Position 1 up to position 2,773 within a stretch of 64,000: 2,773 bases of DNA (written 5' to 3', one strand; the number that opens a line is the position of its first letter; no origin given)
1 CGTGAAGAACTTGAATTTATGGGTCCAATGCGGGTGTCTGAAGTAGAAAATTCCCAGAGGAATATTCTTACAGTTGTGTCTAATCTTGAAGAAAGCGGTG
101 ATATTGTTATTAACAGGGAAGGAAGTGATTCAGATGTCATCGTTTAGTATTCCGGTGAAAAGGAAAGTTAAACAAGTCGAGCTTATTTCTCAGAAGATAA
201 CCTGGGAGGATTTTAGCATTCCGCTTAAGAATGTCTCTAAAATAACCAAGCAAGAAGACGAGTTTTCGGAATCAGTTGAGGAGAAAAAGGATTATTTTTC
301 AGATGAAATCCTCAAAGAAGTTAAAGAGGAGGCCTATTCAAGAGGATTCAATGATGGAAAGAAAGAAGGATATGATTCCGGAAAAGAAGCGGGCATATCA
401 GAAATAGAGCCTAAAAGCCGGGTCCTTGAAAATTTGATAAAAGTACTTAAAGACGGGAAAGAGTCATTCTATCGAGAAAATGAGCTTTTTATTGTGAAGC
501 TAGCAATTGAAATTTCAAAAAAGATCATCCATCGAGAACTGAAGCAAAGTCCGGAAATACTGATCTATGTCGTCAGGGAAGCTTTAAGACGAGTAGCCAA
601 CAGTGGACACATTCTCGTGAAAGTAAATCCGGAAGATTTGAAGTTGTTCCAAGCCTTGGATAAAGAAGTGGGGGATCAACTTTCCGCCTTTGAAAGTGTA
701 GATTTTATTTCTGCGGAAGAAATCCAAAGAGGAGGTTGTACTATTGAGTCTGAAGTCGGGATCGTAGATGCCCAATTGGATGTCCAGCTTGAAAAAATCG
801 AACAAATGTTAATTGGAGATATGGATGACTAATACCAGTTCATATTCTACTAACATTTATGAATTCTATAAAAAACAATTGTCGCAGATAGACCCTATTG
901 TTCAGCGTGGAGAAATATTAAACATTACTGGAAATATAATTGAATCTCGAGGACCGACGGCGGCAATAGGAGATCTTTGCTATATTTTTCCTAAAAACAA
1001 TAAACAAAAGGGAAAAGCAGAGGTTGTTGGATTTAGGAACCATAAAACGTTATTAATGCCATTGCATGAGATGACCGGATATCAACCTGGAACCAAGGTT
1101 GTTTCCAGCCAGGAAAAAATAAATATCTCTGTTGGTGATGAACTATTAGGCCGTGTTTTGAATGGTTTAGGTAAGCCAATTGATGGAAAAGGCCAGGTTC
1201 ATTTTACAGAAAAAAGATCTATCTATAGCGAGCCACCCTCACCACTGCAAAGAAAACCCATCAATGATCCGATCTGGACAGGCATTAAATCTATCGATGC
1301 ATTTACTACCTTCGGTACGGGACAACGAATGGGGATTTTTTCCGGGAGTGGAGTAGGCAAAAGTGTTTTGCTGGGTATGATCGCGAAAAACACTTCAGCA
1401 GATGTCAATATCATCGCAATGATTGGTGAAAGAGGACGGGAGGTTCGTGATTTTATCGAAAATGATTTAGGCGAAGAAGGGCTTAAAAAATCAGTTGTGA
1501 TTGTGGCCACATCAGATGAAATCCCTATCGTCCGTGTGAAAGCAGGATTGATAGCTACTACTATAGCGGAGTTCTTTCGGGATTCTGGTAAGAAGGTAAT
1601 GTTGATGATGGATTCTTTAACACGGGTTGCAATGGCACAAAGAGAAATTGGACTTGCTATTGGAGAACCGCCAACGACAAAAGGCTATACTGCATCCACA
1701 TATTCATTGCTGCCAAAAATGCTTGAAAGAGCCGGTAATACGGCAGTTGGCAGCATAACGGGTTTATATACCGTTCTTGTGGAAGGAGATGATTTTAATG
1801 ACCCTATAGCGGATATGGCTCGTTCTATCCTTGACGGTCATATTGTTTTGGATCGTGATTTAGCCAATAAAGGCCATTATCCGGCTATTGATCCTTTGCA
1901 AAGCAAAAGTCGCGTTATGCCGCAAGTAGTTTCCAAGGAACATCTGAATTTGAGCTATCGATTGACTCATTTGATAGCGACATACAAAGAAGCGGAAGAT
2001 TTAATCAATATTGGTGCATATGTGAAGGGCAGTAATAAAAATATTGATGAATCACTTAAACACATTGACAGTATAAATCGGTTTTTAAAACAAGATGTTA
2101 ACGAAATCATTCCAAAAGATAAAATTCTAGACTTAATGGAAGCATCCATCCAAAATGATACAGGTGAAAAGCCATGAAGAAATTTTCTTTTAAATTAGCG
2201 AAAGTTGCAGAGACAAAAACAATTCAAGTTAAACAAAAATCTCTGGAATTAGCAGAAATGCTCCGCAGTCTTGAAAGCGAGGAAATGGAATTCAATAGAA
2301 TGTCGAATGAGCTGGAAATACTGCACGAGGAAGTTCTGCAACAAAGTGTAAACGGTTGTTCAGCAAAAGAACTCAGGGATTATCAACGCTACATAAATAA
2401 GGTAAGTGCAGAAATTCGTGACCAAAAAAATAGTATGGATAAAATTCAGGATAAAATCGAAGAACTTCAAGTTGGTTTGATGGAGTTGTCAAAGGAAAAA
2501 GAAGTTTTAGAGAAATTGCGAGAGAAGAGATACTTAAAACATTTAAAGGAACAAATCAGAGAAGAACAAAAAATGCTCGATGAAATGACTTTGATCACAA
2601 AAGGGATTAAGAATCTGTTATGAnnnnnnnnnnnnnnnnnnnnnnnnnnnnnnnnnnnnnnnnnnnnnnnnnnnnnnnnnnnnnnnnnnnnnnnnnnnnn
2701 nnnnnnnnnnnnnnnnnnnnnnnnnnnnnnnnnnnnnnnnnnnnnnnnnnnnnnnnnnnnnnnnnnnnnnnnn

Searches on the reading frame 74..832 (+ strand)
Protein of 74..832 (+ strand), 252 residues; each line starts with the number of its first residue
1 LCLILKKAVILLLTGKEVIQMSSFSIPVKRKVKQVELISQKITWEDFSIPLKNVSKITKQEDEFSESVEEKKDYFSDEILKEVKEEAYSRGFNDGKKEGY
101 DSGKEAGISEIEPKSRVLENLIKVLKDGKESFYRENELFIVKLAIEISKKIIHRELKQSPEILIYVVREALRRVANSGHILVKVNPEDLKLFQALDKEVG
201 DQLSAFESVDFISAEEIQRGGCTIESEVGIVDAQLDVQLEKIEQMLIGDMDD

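Call 51: search_protein_families(library=pfam, proteins=[window:74-832:+])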
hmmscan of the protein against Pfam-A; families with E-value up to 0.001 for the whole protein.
window:74-832:+ (252 aa): 1 family
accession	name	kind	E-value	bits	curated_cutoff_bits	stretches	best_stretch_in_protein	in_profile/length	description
PF02108.21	FliH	-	1.1e-21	77.6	24.1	1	116-242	5-128/128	Flagellar assembly protein FliH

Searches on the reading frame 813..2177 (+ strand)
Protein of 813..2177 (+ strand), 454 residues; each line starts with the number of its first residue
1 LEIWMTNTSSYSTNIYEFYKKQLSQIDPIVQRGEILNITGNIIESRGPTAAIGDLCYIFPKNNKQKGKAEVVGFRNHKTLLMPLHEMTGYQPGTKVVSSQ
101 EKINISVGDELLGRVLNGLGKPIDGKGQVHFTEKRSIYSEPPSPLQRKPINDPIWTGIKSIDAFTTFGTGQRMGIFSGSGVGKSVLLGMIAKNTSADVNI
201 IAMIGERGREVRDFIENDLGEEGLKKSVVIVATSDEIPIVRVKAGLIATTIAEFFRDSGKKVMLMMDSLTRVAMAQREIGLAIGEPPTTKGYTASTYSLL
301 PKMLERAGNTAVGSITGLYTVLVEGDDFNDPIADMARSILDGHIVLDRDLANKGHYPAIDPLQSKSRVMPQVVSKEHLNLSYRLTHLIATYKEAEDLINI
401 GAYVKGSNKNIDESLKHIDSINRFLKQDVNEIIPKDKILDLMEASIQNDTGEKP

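Call 51: search_protein_families(library=pfam, proteins=[window:813-2177:+])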
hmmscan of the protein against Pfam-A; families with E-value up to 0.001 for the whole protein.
window:813-2177:+ (454 aa): 3 families
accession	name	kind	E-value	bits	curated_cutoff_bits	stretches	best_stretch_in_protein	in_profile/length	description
PF00006.31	ATP-synt_ab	-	1.2e-87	293.5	29.5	1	157-366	1-213/213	ATP synthase alpha/beta family, nucleotide-binding domain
PF18269.6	T3SS_ATPase_C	-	3.6e-22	78.4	22.7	1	373-443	1-71/72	T3SS EscN ATPase C-terminal domain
PF02874.29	ATP-synt_ab_N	-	0.00018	22.4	20.9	1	35-98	1-67/69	ATP synthase alpha/beta family, beta-barrel domain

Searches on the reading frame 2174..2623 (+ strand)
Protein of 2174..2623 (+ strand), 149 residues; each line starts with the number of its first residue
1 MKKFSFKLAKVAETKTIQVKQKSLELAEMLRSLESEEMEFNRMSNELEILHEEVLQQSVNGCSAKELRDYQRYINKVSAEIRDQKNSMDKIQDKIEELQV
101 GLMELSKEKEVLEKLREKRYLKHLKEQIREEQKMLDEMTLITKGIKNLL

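Call 51: search_protein_families(library=pfam, proteins=[window:2174-2623:+])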
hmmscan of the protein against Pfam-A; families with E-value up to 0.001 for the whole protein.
window:2174-2623:+ (149 aa): 1 family
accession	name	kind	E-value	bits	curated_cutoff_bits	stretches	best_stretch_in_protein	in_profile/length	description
PF02050.21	FliJ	-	5.2e-18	65.9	28.4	1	23-140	4-120/123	Flagellar FliJ protein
